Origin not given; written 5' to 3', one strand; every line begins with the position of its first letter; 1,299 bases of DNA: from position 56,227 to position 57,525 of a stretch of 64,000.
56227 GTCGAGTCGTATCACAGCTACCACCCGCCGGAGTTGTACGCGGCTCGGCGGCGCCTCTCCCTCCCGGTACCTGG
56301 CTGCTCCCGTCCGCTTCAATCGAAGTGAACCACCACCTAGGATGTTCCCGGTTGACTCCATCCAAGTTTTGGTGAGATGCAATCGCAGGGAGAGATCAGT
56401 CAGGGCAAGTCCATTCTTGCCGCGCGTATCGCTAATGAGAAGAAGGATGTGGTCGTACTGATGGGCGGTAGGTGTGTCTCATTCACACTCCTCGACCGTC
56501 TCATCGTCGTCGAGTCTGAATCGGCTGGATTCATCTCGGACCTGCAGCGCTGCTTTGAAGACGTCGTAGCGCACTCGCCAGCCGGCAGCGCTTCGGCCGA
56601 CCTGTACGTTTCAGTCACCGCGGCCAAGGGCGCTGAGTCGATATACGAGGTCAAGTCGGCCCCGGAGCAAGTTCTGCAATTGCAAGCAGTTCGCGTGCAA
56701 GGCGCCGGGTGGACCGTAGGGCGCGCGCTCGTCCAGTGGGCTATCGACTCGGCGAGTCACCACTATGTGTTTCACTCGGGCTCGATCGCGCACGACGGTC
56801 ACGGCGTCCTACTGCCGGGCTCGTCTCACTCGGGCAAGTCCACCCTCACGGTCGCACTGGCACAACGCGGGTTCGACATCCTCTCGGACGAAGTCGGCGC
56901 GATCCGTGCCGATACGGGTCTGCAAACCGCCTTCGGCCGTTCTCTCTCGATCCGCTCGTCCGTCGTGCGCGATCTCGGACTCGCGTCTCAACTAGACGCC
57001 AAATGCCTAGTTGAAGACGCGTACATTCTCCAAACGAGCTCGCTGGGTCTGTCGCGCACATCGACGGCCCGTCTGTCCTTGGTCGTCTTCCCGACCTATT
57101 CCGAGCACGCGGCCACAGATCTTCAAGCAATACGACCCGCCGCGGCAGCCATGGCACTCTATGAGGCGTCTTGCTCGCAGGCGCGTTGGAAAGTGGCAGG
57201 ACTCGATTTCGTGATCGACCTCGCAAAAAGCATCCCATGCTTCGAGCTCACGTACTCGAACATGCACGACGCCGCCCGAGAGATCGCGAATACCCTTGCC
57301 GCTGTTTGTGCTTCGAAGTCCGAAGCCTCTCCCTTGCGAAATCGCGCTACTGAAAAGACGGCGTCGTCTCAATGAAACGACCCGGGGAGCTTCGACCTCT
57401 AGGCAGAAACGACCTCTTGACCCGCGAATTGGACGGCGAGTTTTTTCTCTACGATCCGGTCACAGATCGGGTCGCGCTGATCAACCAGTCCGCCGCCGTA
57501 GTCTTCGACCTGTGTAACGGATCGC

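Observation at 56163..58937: Orphan HPr-kinase-like kinase + PqqD/RRE + nucleotidyltransferase triad with no precursor, cyclase or protease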

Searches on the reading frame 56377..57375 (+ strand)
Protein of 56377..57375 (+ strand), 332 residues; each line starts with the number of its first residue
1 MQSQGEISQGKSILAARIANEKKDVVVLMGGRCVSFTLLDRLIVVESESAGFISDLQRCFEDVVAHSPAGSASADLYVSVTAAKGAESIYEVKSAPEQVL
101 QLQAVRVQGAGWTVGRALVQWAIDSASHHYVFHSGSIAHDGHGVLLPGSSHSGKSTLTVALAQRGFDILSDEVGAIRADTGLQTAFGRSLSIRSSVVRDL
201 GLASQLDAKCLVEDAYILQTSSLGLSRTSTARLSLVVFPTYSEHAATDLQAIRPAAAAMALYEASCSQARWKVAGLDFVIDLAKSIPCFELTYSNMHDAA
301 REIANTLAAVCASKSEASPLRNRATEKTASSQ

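Call 3: search_protein_families(library=ncbifam, proteins=[window:56377-57375:+], max_evalue=0.01)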
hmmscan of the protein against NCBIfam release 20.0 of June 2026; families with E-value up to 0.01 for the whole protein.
window:56377-57375:+ (332 aa): 5 families
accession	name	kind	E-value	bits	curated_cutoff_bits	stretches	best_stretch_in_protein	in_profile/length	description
TIGR04352.1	HprK_rel_A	equivalog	9e-28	97.2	200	1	45-304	12-278/280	HprK-related kinase A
TIGR04355.1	HprK_rel_B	hypoth_equivalog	7.6e-07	28.5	200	1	128-179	143-194/351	HprK-related kinase B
TIGR00679.1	hpr-ser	equivalog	0.00021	20.6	240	1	131-179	133-181/300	HPr(Ser) kinase/phosphatase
NF003883.0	PRK05428.2-1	equivalog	0.00033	20.1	252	1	133-179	19-65/189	HPr kinase/phosphorylase-related protein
NF003661.0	PRK05291.1-3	equivalog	0.0073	15.7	380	0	133-177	208-252/448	tRNA uridine-5-carboxymethylaminomethyl(34) synthesis GTPase MnmE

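Call 4: search_protein_families(library=pfam, proteins=[window:56377-57375:+], max_evalue=0.01)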
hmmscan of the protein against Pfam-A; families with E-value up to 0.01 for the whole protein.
window:56377-57375:+ (332 aa): 1 family
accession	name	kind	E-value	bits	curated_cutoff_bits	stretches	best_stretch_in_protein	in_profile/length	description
PF07475.17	Hpr_kinase_C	-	0.00024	21.1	33.3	1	132-192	9-68/171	HPr Serine kinase C-terminal domain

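Call 8: find_homologous_proteins(query=window:56377-57375:+, max_evalue=0.001)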
Query window:56377-57375:+ (332 aa): 11 proteins with E <= 0.001 among 5338 candidates.
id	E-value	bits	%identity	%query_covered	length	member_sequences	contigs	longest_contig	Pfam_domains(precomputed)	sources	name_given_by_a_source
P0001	5.5e-207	704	100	100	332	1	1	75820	PF27840.1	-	-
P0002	4.2e-117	409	65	92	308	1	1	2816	-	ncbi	-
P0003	7.4e-112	391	62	90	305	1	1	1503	-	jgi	jgi:hypothetical protein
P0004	6.1e-104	365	58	91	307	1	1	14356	-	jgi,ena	-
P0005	7.0e-93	329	57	86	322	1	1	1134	PF27840.1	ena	-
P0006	3.1e-83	297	52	88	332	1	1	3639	PF07475.18,PF27840.1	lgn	-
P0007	2.4e-52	196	40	79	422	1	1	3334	PF05402.19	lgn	-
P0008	2.7e-47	179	41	78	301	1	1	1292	-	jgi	-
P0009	1.1e-46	177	39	80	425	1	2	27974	PF07475.18,PF27840.1,PF05402.19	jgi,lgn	jgi:hypothetical protein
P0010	3.7e-46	176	39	82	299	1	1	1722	-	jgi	jgi:hypothetical protein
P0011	1.7e-43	167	40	80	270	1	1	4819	PF27840.1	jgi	jgi:hypothetical protein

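Call 10: find_encoding_contigs(protein=P0004, flank=10000, max_places=4)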
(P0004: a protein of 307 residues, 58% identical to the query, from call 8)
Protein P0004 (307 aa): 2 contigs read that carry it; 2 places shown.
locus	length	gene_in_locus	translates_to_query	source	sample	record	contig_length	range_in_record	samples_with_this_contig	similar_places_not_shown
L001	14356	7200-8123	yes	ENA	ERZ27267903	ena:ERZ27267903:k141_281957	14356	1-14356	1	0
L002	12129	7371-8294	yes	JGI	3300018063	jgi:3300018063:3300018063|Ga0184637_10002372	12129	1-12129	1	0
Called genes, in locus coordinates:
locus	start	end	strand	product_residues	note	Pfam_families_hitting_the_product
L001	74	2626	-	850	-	PF00270:DEAD, PF22527:DEXQc_Suv3, PF12029:DUF3516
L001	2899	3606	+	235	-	-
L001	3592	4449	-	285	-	PF00034:Cytochrom_C (weak), PF13442:Cytochrome_CBB3 (weak)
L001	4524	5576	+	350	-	PF08240:ADH_N, PF00107:ADH_zinc_N, PF13602:ADH_zinc_N_2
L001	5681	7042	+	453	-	PF09913:DUF2142 (faint)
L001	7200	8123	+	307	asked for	-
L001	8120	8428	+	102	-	PF05402:PqqD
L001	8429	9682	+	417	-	PF14907:NTP_transf_5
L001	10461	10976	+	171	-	-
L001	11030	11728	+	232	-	-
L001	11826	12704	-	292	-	PF02492:cobW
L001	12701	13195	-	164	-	-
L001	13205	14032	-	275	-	PF03372:Exo_endo_phos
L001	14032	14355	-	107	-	?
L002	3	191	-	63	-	?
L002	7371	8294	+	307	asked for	-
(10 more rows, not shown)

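Call 11: find_encoding_contigs(protein=P0009, flank=10000, max_places=4)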
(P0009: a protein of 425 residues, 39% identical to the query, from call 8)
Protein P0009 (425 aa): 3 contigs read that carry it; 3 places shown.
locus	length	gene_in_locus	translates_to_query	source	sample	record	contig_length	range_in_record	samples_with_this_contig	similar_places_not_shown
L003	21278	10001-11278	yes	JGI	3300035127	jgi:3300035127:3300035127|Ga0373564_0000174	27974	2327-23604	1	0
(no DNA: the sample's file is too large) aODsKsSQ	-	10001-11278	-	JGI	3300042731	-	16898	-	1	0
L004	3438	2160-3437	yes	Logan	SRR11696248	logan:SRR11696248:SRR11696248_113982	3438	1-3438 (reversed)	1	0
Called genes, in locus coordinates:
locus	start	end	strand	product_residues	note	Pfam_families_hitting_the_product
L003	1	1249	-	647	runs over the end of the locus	PF00884:Sulfatase, PF01663:Phosphodiest (weak), PF16347:SGSH_C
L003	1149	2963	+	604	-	PF02538:Hydantoinase_B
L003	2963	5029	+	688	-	PF05378:Hydant_A_N, PF01968:Hydantoinase_A, PF19278:Hydant_A_C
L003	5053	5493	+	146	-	PF00582:Usp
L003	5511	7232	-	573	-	PF00390:malic, PF03949:Malic_M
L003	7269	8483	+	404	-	PF00724:Oxidored_FMN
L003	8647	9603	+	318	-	-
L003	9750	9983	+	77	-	-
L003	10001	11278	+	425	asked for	PF07475:Hpr_kinase_C (faint), PF27840:ScmC (faint), PF05402:PqqD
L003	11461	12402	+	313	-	PF14907:NTP_transf_5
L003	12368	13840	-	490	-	PF13231:PMT_2 (weak)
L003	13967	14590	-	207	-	PF02798:GST_N, PF13417:GST_N_3, PF13409:GST_N_2, PF00043:GST_C (weak), PF13410:GST_C_2 (weak)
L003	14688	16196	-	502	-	PF00890:FAD_binding_2, PF01266:DAO, PF01494:FAD_binding_3 (weak), PF01946:Thi4, PF07992:Pyr_redox_2 (weak), PF12831:FAD_oxidored (weak), PF13450:NAD_binding_8, PF01593:Amino_oxidase, +1 more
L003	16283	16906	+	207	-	PF13305:TetR_C_33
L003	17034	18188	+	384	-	PF13452:FAS1_DH_region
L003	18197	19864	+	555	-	PF00501:AMP-binding, PF13193:AMP-binding_C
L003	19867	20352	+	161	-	PF01575:MaoC_dehydratas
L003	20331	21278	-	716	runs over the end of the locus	PF07715:Plug (weak), PF00593:TonB_dep_Rec_b-barrel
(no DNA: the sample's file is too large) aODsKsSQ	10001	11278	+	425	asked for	PF07475:Hpr_kinase_C (faint), PF27840:ScmC (faint), PF05402:PqqD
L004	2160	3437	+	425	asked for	PF07475:Hpr_kinase_C (faint), PF27840:ScmC (faint), PF05402:PqqD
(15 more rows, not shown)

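Call 15: find_related_loci(query=A1, collection=genome_contigs, flank=10000)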
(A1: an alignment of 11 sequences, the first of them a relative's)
Query A1 (332 aa) in genome_contigs; peptide patterns used: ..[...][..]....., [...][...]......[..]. (x = any residue, [..] = any of these).
69 stretches matched a pattern; 2 encode a relative of the query (tblastn E <= 1e-3); 2 distinct loci.
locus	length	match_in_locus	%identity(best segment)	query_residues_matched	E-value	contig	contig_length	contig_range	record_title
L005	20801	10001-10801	35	31-299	2e-43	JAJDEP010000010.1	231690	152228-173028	MAG: Planctomycetota bacterium isolate OFTM347 OFTM347_9, whole genome shotgun sequence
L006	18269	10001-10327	27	92-193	2e-12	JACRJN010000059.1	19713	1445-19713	MAG: Candidatus Schekmanbacteria bacterium isolate NC_groundwater_1830_Pr3_B-0.1um_47_19 SR-2_scaffold_141_1072989, whol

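Call 30: find_related_loci(query=A1, collection=metagenome_contigs, flank=10000)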
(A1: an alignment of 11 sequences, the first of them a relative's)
Query A1 (332 aa) in metagenome_contigs; peptide patterns used: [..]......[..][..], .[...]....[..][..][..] (x = any residue, [..] = any of these).
142 stretches matched a pattern; 17 encode a relative of the query (tblastn E <= 1e-3); 17 distinct loci.
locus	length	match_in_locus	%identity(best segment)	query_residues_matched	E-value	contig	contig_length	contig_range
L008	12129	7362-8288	58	26-331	2e-114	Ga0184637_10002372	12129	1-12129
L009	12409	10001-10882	36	17-308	3e-54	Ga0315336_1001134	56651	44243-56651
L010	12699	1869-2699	40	31-303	6e-52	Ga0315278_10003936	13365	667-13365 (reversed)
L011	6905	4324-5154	40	31-303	6e-52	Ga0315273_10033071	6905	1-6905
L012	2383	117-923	37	34-299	9e-36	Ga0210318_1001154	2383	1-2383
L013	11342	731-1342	25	119-315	1e-14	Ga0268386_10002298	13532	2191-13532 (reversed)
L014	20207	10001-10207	45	128-196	2e-11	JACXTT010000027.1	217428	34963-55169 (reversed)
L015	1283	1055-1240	48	132-193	2e-11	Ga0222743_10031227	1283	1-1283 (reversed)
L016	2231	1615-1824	44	131-200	8e-11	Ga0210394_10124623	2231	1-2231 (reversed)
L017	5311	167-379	42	123-193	2e-10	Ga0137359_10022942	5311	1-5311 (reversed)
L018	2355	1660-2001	34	132-238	3e-10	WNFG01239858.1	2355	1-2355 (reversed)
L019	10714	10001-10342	36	132-238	4e-10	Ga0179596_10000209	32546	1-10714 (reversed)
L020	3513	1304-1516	42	123-193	4e-10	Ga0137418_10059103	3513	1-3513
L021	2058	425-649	41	119-193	4e-10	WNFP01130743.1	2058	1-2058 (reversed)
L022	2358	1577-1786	41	131-200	5e-10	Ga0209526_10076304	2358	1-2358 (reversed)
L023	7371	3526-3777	38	112-195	7e-10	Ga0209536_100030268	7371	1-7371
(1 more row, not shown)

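Call 36: search_protein_families(library=pfam, proteins=[L001:5681-7042:+, L005:12305-14035:+, L003:12368-13840:-, L005:14686-15720:-, L003:8647-9603:+, L003:9750-9983:+, L001:10461-10976:+, L001:11030-11728:+, L010:7625-8131:+], max_evalue=1)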
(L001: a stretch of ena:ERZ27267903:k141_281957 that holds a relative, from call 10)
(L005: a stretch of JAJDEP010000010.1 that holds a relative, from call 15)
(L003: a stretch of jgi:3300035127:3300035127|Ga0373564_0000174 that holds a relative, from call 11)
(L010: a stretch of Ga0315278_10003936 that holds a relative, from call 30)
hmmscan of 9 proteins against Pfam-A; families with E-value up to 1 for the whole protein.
L001:5681-7042:+ (453 aa): 2 families
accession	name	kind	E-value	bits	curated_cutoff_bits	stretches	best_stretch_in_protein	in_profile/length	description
PF09913.15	DUF2142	-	1.2e-05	24.7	30.1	2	132-398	124-390/395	Predicted membrane protein (DUF2142)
PF02366.24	PMT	-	0.0044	17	22.7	1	132-259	82-212/245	Dolichyl-phosphate-mannose-protein mannosyltransferase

L005:12305-14035:+ (576 aa): 2 families
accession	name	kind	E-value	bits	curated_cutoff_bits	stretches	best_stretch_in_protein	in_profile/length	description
PF13231.12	PMT_2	-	4.2e-10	40.5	26.1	1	65-202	2-140/160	Dolichyl-phosphate-mannose-protein mannosyltransferase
PF18949.5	DUF5693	-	0.52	9.2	29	1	271-340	345-423/609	Family of unknown function (DUF5693)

L003:12368-13840:- (490 aa): 2 families
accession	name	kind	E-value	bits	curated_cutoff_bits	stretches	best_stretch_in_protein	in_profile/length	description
PF13231.12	PMT_2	-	6.3e-06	26.9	26.1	1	62-221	2-151/160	Dolichyl-phosphate-mannose-protein mannosyltransferase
PF10907.13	DUF2749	-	0.078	13.5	25.5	1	261-295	12-49/72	Protein of unknown function (DUF2749)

L005:14686-15720:- (344 aa): 1 family
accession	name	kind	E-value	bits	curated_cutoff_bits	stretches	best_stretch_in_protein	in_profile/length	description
PF05402.18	PqqD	-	0.00022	22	23.4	1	256-319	4-67/67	Coenzyme PQQ synthesis protein D (PqqD)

L003:8647-9603:+ (318 aa): 0 families

L003:9750-9983:+ (77 aa): 1 family
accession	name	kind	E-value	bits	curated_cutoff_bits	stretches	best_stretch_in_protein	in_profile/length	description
PF16244.11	DUF4901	-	0.00038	21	27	1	8-69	79-139/148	YcdB, YcdC repeated domain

L001:10461-10976:+ (171 aa): 0 families

L001:11030-11728:+ (232 aa): 0 families

L010:7625-8131:+ (168 aa): 0 families

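Call 44: search_solved_structures(query=A1, max_evalue=1, show_alignments=2)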
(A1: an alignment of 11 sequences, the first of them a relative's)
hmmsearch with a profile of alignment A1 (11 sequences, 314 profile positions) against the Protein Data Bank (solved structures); distinct sequences matched with E-value up to 1: 7.
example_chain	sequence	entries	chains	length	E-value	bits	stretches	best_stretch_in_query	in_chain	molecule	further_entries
3tqf_A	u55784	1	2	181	0.0003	22.8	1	114-167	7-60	Hpr(Ser) kinase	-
1jb1_A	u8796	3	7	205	0.011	17.6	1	115-165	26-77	HPRK PROTEIN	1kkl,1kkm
2qmh_A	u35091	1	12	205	0.012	17.6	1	115-165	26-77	HPr kinase/phosphorylase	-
6b8v_A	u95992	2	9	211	0.12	14.3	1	113-145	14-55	Adenylylsulfate kinase | Adenylyl-sulfate kinase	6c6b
1ko7_A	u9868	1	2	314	0.4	12.6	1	114-158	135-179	Hpr kinase/phosphatase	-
1rfl_A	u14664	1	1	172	0.44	12.4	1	117-157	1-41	Probable tRNA modification GTPase trmE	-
9hip_A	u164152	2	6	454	0.79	11.6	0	117-157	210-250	tRNA modification GTPase MnmE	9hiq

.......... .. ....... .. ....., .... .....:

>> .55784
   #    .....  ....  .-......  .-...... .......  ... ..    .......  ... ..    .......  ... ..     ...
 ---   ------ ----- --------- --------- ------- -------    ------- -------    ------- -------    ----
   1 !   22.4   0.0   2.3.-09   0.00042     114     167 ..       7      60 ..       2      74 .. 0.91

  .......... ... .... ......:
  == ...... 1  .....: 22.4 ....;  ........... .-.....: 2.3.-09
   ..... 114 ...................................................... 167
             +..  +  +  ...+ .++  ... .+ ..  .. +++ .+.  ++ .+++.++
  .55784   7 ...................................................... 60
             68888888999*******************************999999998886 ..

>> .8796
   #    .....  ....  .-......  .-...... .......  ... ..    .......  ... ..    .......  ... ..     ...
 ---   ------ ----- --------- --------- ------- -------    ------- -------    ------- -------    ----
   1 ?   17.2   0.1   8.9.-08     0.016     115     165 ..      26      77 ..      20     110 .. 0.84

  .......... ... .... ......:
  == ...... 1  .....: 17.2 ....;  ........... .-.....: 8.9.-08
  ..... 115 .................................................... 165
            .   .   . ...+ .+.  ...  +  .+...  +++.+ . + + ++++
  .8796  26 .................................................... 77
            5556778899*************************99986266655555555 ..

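Call 58: search_protein_families(library=ncbifam, proteins=[L005:14686-15720:-], max_evalue=0.01)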
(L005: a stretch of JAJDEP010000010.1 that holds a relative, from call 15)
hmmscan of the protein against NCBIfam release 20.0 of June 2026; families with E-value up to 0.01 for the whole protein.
L005:14686-15720:- (344 aa): 0 families

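Call 71: search_protein_families(library=pfam, proteins=[L014:5612-7483:-, L014:7483-8241:-, L014:8048-9091:+, L014:9088-9369:+, L014:9542-10582:+, L014:11090-11938:+, L014:11662-12672:+, L014:12677-13765:+, L014:14267-16156:-, L014:16199-17383:+], max_evalue=0.001)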
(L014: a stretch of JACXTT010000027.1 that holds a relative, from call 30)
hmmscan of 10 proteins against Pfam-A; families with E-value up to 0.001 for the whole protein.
L014:5612-7483:- (623 aa): 3 families
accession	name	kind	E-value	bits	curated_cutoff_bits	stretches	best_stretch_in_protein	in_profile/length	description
PF00733.27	Asn_synthase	-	1.4e-76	258.9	21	1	264-614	2-353/354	Asparagine synthase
PF13537.11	GATase_7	-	1.8e-33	115.6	25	1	68-183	2-122/123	Glutamine amidotransferase domain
PF13522.11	GATase_6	-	1.1e-30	106.8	27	1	63-178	12-130/130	Glutamine amidotransferase domain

L014:7483-8241:- (252 aa): 1 family
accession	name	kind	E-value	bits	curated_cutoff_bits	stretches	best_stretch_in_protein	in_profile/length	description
PF05118.21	Asp_Arg_Hydrox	-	8.5e-20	71.6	22.6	1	69-212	21-156/157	Aspartyl/Asparaginyl beta-hydroxylase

L014:8048-9091:+ (347 aa): 1 family
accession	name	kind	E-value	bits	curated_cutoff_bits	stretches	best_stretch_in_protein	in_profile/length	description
PF04116.19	FA_hydroxylase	-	9e-28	97.8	31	1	158-291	2-132/132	Fatty acid hydroxylase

L014:9088-9369:+ (93 aa): 1 family
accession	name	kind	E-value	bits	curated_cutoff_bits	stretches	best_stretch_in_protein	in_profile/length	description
PF05402.18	PqqD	-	7.5e-11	42.6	23.4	1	18-85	1-67/67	Coenzyme PQQ synthesis protein D (PqqD)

L014:9542-10582:+ (346 aa): 2 families
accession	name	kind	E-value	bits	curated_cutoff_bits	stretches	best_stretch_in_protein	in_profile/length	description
PF07475.17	Hpr_kinase_C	-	9.8e-07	28.9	33.3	1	158-206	9-57/171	HPr Serine kinase C-terminal domain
PF13521.12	AAA_28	-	0.00021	22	27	1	170-201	2-34/164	AAA domain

L014:11090-11938:+ (282 aa): 2 families
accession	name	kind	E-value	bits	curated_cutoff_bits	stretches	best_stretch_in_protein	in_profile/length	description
PF04305.20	DUF455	-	7.2e-29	101.5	34.3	1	29-261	35-246/247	Protein of unknown function (DUF455)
PF00210.30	Ferritin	-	0.00011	22.5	24.5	1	96-195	40-138/142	Ferritin-like domain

L014:11662-12672:+ (336 aa): 2 families
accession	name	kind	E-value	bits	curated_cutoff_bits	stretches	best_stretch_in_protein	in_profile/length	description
PF04305.20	DUF455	-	1.1e-21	77.9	34.3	1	96-320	29-245/247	Protein of unknown function (DUF455)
PF11583.14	AurF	-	4.3e-06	26.5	29.6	1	166-332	107-264/282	P-aminobenzoate N-oxygenase AurF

L014:12677-13765:+ (362 aa): 0 families

L014:14267-16156:- (629 aa): 3 families
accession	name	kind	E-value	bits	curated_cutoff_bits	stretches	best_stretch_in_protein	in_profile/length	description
PF00733.27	Asn_synthase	-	5.7e-73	247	21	1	254-621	2-353/354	Asparagine synthase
PF13537.11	GATase_7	-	9.5e-41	139.1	25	1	62-179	4-123/123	Glutamine amidotransferase domain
PF13522.11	GATase_6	-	8.3e-36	123.3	27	1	57-173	14-130/130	Glutamine amidotransferase domain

L014:16199-17383:+ (394 aa): 1 family
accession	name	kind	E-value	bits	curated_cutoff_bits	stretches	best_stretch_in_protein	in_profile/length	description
PF14907.12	NTP_transf_5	-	4.2e-35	121.9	31.2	1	47-279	16-248/249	Uncharacterised nucleotidyltransferase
